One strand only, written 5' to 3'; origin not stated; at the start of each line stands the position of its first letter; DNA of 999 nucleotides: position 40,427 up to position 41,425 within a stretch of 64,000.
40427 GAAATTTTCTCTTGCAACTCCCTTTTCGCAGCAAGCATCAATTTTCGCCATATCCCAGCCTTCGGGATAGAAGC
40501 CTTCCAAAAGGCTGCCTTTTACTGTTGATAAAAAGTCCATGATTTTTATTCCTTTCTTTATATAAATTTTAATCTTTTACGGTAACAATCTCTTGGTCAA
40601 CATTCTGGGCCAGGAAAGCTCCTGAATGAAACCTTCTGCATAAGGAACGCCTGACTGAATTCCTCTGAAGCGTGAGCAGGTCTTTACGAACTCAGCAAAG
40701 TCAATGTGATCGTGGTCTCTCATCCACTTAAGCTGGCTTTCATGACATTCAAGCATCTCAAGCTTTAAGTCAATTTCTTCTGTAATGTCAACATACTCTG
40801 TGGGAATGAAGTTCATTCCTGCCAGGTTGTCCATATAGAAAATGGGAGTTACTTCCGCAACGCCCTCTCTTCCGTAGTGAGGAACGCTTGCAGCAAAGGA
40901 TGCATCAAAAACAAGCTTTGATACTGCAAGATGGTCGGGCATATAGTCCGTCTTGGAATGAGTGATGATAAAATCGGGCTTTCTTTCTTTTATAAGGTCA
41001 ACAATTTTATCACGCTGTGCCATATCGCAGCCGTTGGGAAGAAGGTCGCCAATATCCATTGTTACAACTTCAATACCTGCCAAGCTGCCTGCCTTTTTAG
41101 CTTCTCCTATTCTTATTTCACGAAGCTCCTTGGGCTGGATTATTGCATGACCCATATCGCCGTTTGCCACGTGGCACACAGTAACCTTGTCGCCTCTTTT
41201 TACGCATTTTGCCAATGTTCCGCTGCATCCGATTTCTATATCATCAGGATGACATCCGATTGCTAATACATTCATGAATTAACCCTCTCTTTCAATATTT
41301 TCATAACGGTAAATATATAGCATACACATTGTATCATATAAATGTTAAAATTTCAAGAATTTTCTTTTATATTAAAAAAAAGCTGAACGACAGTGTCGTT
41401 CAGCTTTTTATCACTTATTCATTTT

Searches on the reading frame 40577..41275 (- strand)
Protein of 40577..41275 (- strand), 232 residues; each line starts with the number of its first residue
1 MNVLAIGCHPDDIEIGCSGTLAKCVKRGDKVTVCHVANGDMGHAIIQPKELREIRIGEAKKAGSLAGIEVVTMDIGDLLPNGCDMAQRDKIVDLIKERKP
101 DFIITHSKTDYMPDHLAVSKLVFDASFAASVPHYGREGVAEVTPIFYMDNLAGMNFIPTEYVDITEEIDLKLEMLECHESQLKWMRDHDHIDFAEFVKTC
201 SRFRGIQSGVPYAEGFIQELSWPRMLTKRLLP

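Call 80: search_protein_families(library=pfam, proteins=[window:40577-41275:-], max_evalue=0.0001)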
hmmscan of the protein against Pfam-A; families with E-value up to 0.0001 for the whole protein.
window:40577-41275:- (232 aa): 1 family
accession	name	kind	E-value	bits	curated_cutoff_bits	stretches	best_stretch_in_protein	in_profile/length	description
PF02585.22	PIG-L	-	3.1e-24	86.3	28.2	1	4-125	1-128/129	GlcNAc-PI de-N-acetylase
